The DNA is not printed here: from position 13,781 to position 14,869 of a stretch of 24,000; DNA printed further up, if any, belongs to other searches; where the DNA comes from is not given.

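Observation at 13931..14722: Heliorhodopsin gene: a light-sensing 7-TM retinal protein whose cellular role is still unresolved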

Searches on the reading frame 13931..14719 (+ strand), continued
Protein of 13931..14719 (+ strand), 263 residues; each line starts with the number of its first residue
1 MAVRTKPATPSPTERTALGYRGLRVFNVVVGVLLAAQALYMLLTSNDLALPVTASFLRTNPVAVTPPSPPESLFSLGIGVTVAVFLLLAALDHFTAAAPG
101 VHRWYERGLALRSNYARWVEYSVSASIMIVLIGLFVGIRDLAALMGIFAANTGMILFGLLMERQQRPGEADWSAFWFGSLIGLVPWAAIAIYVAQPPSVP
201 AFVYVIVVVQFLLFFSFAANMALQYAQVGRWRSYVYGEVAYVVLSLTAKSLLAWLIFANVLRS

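Call 62: fold_search(model_id=the predicted structure, library=pdb)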
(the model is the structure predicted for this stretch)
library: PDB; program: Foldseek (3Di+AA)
matches with E <= 10: 305; with E <= 0.001: 10
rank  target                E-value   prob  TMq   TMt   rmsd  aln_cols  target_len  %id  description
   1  6su3_A                8.5e-16  1.00  0.87  0.89   2.4       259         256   43  Crystal structure of the 48C12 heliorhodopsin in the violet form at pH 8.8 (released 2019-12-11)
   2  6su3_X                8.9e-16  1.00  0.85  0.87   2.5       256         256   44  Crystal structure of the 48C12 heliorhodopsin in the violet form at pH 8.8 (released 2019-12-11)
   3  9ljj_A                1.3e-15  1.00  0.86  0.89   2.2       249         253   44  cryo-EM structure of a nanobody bound heliorhodopsin (released 2025-02-12)
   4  6su4_A                1.6e-15  1.00  0.86  0.89   2.4       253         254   44  Crystal structure of the 48C12 heliorhodopsin in the blue form at pH 4.3 (released 2019-12-11)
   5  6su4_X                3.4e-15  1.00  0.86  0.88   2.5       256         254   44  Crystal structure of the 48C12 heliorhodopsin in the blue form at pH 4.3 (released 2019-12-11)
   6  6uh3_A                2.2e-14  1.00  0.83  0.89   2.4       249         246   43  Crystal structure of bacterial heliorhodopsin 48C12 (released 2019-12-04)
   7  6is6                  3.4e-14  1.00  0.85  0.89   2.7       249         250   38  Crystal structure of Thermoplasmatales archaeon heliorhodopsin (released 2019-09-25)
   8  6uh3_B                3.4e-14  1.00  0.83  0.89   2.6       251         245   44  Crystal structure of bacterial heliorhodopsin 48C12 (released 2019-12-04)
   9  7clj                  4.5e-14  1.00  0.85  0.89   2.6       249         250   37  Crystal structure of Thermoplasmatales archaeon heliorhodopsin E108D mutant (released 2020-09-02)
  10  7u55                  4.7e-14  1.00  0.82  0.88   2.9       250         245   39  Crystal structure of Thermoplasmatales archaeon heliorhodopsin at pH 4.5 (released 2022-09-07)
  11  9cdc                  1.9e-03  1.00  0.59  0.63   7.0       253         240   14  Kalium channelrhodopsin 1 C110A mutant from Hyphochytrium catenoides, Dark State (released 2025-02-19)
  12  8xx8_A                6.0e-03  1.00  0.55  0.57   6.2       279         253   14  Structure of Glycilhalorhodopsin from Salinarimonas soli (released 2024-10-16)
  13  7bmh_B                9.2e-03  1.00  0.55  0.60   7.9       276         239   13  Crystal structure of a light-driven proton pump LR (Mac) from Leptosphaeria maculans (released 2021-07-07)
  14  8qle                  1.2e-02  1.00  0.49  0.48   7.0       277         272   14  Crystal structure of the light-driven sodium pump ErNaR in the monomeric form at pH 4.6 (released 2024-04-24)
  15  3ns0                  1.4e-02  1.00  0.53  0.62   8.7       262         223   11  X-ray structure of bacteriorhodopsin (released 2011-05-11)
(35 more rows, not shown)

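Call 87: search_protein_representatives(protein=window:13931-14719:+)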
Query: 263 residues. Proteins with E-value up to 0.001 (for the whole library): 2843; up to 1e-10: 1098; up to 1e-30: 115. The best 150 are listed.
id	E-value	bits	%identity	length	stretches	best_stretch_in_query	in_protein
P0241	3.2e-83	295.5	61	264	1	4-263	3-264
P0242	1.6e-64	234.2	67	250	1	15-187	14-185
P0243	3.8e-64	233.0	63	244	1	89-262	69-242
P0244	1.4e-63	231.1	52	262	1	23-263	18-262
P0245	8.1e-59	215.5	53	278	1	21-261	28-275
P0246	5.1e-58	212.9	68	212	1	16-171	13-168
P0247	8.3e-57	209.0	73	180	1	64-197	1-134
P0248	1.4e-56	208.2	50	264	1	19-261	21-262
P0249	9.0e-56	205.6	49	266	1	20-261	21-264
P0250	1.5e-55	204.9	48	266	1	23-262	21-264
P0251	3.1e-55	203.8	64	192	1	6-163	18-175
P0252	5.8e-54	199.6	73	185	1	74-202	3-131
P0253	7.5e-53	196.0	46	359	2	6-164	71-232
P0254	1.2e-52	195.4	45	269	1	19-261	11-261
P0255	2.8e-52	194.1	53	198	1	69-260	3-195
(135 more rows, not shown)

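Call 101: list_cluster_members(proteins=[window:13931-14719:+, P0001, P0121])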
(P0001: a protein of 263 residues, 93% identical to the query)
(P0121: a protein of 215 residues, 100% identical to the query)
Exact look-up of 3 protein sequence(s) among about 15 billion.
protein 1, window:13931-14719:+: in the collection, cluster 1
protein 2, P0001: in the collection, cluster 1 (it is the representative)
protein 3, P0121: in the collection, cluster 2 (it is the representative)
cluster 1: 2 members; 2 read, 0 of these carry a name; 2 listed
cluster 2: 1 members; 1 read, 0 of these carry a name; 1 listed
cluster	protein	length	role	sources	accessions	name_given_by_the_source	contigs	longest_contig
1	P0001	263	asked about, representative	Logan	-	-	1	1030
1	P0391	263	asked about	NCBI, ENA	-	-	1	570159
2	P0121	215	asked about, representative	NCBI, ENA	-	-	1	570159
